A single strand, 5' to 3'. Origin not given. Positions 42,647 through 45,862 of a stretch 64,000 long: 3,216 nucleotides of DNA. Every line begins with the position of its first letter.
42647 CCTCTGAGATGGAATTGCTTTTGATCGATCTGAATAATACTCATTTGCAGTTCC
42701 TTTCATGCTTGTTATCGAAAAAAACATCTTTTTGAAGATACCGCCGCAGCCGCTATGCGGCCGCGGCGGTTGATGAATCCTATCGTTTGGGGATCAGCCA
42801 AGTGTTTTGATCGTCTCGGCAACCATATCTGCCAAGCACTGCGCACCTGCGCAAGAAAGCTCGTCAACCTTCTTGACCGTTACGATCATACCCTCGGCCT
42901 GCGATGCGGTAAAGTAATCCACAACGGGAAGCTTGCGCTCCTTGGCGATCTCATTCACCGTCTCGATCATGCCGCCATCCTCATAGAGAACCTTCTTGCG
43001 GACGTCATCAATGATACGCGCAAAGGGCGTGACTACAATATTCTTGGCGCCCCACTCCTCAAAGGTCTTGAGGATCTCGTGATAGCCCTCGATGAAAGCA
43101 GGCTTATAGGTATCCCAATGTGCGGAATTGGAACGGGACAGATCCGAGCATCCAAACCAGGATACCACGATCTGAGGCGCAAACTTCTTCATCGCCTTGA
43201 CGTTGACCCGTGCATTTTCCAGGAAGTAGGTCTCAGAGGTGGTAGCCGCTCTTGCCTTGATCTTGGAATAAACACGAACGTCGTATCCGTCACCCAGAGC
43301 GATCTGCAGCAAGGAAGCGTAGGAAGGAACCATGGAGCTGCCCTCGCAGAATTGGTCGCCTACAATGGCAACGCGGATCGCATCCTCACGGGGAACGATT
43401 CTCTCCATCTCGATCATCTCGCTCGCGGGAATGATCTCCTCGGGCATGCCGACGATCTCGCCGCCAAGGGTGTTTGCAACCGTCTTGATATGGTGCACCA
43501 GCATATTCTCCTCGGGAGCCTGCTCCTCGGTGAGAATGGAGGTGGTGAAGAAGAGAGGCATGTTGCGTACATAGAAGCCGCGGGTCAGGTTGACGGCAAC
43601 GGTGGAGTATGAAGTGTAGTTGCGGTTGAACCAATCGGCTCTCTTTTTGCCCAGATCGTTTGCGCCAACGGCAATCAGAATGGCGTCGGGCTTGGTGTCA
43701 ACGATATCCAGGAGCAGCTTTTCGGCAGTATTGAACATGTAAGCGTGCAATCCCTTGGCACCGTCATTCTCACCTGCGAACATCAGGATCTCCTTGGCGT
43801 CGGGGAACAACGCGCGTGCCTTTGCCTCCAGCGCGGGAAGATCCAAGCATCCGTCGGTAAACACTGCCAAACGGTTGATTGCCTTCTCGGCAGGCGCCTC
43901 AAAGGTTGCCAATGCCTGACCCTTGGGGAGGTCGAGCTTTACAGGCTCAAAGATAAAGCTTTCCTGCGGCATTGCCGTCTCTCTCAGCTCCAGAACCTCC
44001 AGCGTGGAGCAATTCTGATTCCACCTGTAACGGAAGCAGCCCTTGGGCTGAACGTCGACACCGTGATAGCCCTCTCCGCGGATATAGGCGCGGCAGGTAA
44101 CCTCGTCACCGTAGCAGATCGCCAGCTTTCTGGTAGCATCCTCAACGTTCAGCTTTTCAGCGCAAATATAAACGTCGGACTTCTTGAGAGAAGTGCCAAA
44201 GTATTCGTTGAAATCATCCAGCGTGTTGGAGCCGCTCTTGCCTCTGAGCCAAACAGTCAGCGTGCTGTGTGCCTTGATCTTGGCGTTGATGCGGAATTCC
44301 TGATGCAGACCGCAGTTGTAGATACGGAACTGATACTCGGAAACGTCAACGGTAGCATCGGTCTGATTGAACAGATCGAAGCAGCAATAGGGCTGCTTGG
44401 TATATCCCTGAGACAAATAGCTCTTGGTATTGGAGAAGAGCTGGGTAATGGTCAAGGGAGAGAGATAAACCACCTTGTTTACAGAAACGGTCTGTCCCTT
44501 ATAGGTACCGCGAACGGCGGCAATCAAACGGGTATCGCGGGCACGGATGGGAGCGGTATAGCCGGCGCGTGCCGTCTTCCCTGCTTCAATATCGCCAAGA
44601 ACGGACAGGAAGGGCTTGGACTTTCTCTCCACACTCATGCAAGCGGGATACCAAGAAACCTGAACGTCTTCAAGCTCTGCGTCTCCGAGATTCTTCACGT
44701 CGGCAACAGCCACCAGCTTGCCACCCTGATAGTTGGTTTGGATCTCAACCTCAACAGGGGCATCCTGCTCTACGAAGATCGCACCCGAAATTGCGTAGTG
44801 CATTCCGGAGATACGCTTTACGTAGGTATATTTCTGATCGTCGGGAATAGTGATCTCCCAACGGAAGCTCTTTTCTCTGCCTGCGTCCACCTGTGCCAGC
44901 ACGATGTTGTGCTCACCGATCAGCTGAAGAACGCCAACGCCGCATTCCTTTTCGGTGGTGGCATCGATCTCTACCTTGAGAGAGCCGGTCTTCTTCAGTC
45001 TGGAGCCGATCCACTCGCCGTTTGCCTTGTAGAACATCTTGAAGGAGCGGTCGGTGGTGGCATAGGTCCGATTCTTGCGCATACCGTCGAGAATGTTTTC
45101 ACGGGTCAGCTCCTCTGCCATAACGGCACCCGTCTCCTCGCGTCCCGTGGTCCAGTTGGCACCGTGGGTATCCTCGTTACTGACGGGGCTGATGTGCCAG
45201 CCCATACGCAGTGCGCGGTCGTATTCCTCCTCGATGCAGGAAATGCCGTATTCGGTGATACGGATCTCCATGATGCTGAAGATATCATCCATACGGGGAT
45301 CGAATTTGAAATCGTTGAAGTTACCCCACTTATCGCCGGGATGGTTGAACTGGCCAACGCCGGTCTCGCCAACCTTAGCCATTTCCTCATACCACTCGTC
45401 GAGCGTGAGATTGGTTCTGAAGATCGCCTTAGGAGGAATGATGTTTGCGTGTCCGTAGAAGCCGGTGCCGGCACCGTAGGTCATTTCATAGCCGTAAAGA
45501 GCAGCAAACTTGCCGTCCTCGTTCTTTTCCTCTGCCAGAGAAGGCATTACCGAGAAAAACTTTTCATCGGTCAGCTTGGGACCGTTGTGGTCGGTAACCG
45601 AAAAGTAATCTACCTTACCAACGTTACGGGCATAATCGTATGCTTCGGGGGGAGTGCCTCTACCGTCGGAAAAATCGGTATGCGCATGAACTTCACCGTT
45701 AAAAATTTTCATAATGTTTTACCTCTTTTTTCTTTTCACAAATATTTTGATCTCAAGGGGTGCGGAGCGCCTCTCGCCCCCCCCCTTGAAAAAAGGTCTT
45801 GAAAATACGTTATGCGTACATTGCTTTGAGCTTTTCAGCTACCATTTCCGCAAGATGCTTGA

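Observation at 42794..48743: Tandem pair of ~975-aa cytoplasmic PHP-domain proteins with two apparently catalytically dead SGNH-like modules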

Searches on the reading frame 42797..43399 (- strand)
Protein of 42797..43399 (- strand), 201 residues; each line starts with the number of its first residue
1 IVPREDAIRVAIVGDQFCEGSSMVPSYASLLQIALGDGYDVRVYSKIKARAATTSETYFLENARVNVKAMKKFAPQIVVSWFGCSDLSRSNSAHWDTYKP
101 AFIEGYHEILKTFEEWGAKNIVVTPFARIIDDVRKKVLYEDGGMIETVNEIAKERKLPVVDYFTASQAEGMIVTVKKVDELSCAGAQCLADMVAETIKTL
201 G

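Call 28: search_solved_structures(query=A2, max_evalue=1, show_alignments=4)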
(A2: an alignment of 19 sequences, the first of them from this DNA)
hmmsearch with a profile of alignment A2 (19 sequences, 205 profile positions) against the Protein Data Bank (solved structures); distinct sequences matched with E-value up to 1: 13.
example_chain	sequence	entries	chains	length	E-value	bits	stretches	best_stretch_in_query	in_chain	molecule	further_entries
7ddy_D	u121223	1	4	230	2.8e-05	26.9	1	72-166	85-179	G-D-S-L family lipolytic protein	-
8hmg_A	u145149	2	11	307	5.5e-05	26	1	55-165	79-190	E3 ubiquitin-protein ligase RGLG2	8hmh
1yzf_A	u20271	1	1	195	0.0067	19.2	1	74-202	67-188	lipase/acylhydrolase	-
6k88_A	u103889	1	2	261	0.0086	18.8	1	59-164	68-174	E3 ubiquitin-protein ligase RGLG1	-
6k82_B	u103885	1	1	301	0.01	18.6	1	59-164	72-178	E3 ubiquitin-protein ligase RGLG1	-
6k85_B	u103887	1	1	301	0.01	18.6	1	59-164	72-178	E3 ubiquitin-protein ligase RGLG1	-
6k89_B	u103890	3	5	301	0.011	18.5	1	59-164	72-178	E3 ubiquitin-protein ligase RGLG1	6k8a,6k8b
6k86_B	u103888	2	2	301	0.011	18.5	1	59-164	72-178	E3 ubiquitin-protein ligase RGLG1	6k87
2w9x_A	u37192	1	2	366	0.016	17.9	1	64-124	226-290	PUTATIVE ACETYL XYLAN ESTERASE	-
5jd3_A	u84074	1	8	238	0.048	16.4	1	68-165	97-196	LAE5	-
6k83_B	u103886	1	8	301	0.07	15.8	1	63-164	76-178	E3 ubiquitin-protein ligase RGLG1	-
8g60_LL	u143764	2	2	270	0.17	14.6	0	42-68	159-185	eL13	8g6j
3p94_A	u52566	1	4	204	0.51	13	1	71-203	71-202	GDSL-like Lipase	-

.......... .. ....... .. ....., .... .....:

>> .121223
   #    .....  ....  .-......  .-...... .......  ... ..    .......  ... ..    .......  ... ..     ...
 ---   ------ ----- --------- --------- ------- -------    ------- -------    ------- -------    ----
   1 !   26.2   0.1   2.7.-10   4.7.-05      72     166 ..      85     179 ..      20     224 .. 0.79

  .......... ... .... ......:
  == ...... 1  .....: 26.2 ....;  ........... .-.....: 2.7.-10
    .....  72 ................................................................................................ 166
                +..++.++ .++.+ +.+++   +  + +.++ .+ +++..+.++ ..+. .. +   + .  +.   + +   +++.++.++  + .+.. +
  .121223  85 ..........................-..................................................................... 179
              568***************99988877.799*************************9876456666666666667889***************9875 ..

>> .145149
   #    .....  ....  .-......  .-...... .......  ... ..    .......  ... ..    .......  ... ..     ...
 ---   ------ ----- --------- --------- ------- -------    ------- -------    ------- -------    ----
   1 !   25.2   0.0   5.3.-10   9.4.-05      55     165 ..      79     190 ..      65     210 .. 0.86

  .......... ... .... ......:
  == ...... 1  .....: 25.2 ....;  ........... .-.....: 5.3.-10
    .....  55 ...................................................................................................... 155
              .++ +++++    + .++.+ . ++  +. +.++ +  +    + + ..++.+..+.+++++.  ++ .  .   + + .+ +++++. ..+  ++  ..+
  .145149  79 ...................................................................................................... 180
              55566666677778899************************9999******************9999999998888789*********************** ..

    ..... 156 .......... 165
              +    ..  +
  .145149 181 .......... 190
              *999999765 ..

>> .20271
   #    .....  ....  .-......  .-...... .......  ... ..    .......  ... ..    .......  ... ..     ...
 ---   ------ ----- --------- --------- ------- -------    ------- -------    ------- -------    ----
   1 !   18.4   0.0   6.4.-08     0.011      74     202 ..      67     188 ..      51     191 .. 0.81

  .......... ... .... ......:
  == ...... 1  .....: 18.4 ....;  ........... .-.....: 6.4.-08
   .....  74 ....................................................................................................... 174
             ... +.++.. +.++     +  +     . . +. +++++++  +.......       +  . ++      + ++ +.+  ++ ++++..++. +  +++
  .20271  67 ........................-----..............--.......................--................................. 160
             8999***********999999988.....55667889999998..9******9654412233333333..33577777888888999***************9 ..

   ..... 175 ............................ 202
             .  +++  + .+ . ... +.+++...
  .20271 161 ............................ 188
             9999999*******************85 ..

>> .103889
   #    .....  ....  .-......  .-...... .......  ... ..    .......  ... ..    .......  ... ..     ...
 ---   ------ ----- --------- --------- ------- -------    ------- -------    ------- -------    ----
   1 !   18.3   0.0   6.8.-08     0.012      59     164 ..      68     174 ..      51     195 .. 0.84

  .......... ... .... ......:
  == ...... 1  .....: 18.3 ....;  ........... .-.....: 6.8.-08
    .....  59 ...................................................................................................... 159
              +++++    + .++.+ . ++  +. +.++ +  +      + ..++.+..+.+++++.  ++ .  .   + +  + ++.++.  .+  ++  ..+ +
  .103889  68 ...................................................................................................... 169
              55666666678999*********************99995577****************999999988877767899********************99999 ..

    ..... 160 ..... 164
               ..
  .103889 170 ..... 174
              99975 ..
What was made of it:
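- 42797..43381 (-): A residues 778-972: M2, a complete SGNH fold with the catalytic residues replaced (GDQ, GCSD, VDEL). Profile hits to 7ddy and 1yzf (call 28).
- Tried and rejected: RGLG vWA-domain hits to the M2 profile (call 28) were treated as generic alpha/beta similarity, not as homology of function.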

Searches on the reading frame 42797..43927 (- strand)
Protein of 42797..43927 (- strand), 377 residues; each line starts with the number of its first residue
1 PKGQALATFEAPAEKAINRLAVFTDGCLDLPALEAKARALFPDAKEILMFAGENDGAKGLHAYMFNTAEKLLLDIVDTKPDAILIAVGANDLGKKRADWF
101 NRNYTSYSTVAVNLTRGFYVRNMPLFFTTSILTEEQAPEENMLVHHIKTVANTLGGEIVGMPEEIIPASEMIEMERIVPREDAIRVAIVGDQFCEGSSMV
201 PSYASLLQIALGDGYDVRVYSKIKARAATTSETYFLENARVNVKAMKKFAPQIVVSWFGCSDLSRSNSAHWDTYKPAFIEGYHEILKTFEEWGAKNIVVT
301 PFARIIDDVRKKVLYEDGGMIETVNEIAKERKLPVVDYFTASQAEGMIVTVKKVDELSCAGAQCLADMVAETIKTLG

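Call 41: search_protein_representatives(protein=window:42797-43927:-)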
Query: 377 residues. Proteins with E-value up to 0.001 (for the whole library): 58; up to 1e-10: 10; up to 1e-30: 7. The best 58 are listed.
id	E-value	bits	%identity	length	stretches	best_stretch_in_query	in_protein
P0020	1.9e-97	342.7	44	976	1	1-375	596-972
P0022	1.7e-54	201.5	36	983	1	9-373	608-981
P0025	1.8e-49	184.9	34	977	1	4-376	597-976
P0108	5.3e-41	157.1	31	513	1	12-373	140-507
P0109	9.4e-39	149.7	57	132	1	246-374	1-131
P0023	2.7e-38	148.1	31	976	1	17-374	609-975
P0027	1.3e-37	145.9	30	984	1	15-376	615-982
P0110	1.1e-25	106.7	46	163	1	240-375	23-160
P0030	1.9e-25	105.9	28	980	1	15-373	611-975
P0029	1.7e-12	63.3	27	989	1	47-375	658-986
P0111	1.3e-10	57.1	26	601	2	172-298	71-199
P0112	7.1e-10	54.7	25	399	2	180-341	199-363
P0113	3.2e-09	52.5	29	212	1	178-373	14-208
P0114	4.5e-08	48.7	29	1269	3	151-338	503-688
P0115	2.0e-07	46.6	25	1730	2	176-341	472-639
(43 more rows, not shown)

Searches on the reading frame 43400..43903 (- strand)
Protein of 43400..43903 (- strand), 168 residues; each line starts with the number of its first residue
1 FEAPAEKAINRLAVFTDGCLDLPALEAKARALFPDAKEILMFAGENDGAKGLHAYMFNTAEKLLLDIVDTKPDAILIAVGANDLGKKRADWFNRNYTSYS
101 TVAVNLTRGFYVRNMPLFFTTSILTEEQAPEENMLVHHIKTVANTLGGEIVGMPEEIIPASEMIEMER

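Call 73: predict_structure(alignment_id=A5)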
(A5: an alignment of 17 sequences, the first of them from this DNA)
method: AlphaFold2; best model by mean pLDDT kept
length: 168 residues; sequences in the alignment: 17
mean_pLDDT: 91.8   pTM: 0.87
mean pLDDT of the five models: 91.8, 91.7, 90.4, 89.9, 89.1
residues with pLDDT >= 90: 131; 70-90: 32; 50-70: 5; < 50: 0
segments of 3 or more residues with pLDDT < 50: none
pLDDT, mean of each block of 10 residues (from residue 1): 76 97 98 98 94 90 96 97 90 84 94 95 95 95 94 90 75
secondary structure, 60 per line:
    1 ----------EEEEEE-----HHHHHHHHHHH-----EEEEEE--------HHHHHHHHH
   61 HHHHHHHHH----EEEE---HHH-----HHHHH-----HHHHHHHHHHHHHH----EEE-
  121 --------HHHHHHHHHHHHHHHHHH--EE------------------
elements in order: E11-16 H22-32 E38-43 H52-69 E74-77 H89-93 H99-112 E117-119 H129-146
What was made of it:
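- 43433..43879 (-): A residues 612-760: M1, a truncated SGNH-like module without a nucleophile Ser and without block V. A stand-alone model has pLDDT 91.8 (call 73).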

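Call 75: fold_search(model_id=the predicted structure, library=pdb)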
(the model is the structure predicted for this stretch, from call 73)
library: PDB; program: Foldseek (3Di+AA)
matches with E <= 10: 1556; with E <= 0.001: 5
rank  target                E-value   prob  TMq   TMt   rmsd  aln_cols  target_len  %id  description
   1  5jd3_G                4.9e-05  1.00  0.52  0.42   6.5       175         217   16  Crystal structure of LAE5, an alpha/beta hydrolase enzyme from the metagenome of Lake Arreo, Spain (released 2016-05-04)
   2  5jd3_A                7.7e-05  1.00  0.52  0.42   6.5       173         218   15  Crystal structure of LAE5, an alpha/beta hydrolase enzyme from the metagenome of Lake Arreo, Spain (released 2016-05-04)
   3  3rjt_A                9.9e-05  1.00  0.51  0.42   5.7       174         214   14  Crystal structure of lipolytic protein G-D-S-L family from Alicyclobacillus acidocaldarius subsp. acidocaldarius DSM 4 (released 2011-04-27)
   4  7c23_A                3.8e-04  1.00  0.52  0.47   5.8       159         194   16  Crystal structure of CrmE10, a SGNH-hydrolase family esterase (released 2020-05-20)
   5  3p94_C                9.8e-04  1.00  0.47  0.41   7.0       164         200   13  Crystal structure of a GDSL-like Lipase (BDI_0976) from Parabacteroides distasonis ATCC 8503 at 1.93 A resolution (released 2010-11-03)
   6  7ddy_B                1.0e-03  1.00  0.52  0.44   6.6       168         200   17  Crystal structure of an acetyl xylan esterase AlAXEase (released 2021-06-02)
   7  3p94_A                1.3e-03  1.00  0.46  0.39   7.1       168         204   12  Crystal structure of a GDSL-like Lipase (BDI_0976) from Parabacteroides distasonis ATCC 8503 at 1.93 A resolution (released 2010-11-03)
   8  7tog                  1.4e-03  1.00  0.47  0.24   6.9       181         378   16  Crystal structure of carbohydrate esterase PbeAcXE, apoenzyme (released 2022-04-13)
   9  7ddy_A                1.9e-03  1.00  0.50  0.43   6.7       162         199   16  Crystal structure of an acetyl xylan esterase AlAXEase (released 2021-06-02)
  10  4mcj_A                1.9e-03  0.97  0.36  0.39   9.2       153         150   14  Crystal structure of a putative nucleoside deoxyribosyltransferase (BDI_0649) from Parabacteroides distasonis ATCC 850 (released 2013-09-04)
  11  3p94_D                2.4e-03  0.99  0.46  0.40   7.0       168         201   12  Crystal structure of a GDSL-like Lipase (BDI_0976) from Parabacteroides distasonis ATCC 8503 at 1.93 A resolution (released 2010-11-03)
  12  7c29_A                2.6e-03  0.99  0.47  0.42   6.8       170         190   16  Esterase CrmE10 mutant-D178A (released 2020-05-20)
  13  5tie                  3.3e-03  0.99  0.46  0.43   5.7       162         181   10  x-ray structure of acyl-CoA thioesterase I, TesA, mutant M141L/Y145K/L146K at pH 7.5 in complex with octanoic acid (released 2017-04-26)
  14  7toh_A                3.5e-03  0.99  0.48  0.25   6.8       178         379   14  Crystal structure of carbohydrate esterase PbeAcXE, in complex with MeGlcpA-Xylp (released 2022-04-13)
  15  7toj                  3.5e-03  0.99  0.48  0.26   6.1       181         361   12  Crystal structure of carbohydrate esterase CspAcXE, apoenzyme (released 2022-04-13)
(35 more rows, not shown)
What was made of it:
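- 43433..43879 (-): Its best Foldseek hits are SGNH esterases, TMq about 0.5 (call 75).
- Closest known: SGNH/GDSL carbohydrate esterases. Same: M1 has a truncated version, TMq about 0.5 (call 75).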

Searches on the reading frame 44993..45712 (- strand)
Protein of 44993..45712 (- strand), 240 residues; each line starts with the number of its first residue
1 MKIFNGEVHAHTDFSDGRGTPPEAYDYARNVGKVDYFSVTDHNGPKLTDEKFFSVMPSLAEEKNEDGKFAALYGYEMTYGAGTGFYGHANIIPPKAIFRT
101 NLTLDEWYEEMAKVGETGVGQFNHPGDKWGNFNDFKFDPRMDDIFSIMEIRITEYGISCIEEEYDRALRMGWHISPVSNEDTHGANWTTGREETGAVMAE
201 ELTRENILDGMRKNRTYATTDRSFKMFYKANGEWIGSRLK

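Call 31: search_solved_structures(query=A3, max_evalue=10, show_alignments=3)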
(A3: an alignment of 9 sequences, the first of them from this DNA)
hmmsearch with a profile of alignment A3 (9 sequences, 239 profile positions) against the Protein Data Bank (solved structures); distinct sequences matched with E-value up to 10: 7.
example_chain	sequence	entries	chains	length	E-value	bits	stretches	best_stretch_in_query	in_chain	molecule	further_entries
4fz4_A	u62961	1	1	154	0.0067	19.9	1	128-185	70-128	Uncharacterized protein conserved in bacteria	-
3b0y_A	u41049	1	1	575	0.11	15.9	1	6-45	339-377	DNA polymerase beta family (X family)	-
3b0x_A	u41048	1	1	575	0.11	15.8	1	6-45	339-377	DNA polymerase beta family (X family)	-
3au2_A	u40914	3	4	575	0.11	15.8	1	6-45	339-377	DNA polymerase beta family (X family)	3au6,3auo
9etk_A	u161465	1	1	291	0.16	15.3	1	7-49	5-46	Metal-dependent phosphoesterases (PHP family)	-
7ug9_A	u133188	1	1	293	0.73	13.2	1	7-46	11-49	5'-3' exoribonuclease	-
3e0f_A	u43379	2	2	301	1.7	12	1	7-49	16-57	Putative Metal-dependent Phosphoesterase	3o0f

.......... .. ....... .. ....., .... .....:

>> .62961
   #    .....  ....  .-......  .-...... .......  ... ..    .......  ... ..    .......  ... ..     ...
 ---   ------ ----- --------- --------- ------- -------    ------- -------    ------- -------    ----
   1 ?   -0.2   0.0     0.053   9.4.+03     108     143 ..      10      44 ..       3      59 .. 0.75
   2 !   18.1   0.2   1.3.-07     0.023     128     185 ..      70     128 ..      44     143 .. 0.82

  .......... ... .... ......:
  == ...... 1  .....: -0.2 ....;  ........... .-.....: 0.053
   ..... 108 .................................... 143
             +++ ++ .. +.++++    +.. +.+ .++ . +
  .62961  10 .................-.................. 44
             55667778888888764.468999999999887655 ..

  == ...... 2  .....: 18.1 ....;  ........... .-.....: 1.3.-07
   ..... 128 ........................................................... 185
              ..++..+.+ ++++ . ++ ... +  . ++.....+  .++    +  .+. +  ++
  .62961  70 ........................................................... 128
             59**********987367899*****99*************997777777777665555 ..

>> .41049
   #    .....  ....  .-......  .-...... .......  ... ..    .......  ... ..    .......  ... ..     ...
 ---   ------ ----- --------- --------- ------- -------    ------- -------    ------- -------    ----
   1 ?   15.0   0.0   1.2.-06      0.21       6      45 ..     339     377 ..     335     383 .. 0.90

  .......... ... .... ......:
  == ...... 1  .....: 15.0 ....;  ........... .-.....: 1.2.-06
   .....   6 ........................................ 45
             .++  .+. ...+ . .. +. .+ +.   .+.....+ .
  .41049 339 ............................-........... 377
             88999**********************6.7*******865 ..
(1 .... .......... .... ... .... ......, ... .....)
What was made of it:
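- On PHP superfamily / CehA-McbA metallohydrolase domain (NF038032): The first motifs align with the PolX and RNase AM PHP domains (call 31).
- Closest known: PHP-superfamily phosphoesterases with solved structures. Different: Sequence similarity is confined to about 40 residues, E = 0.1-2 (call 31).
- Tried and rejected: A profile of the PHP region against PDB gave only 40-residue motif matches (call 31).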
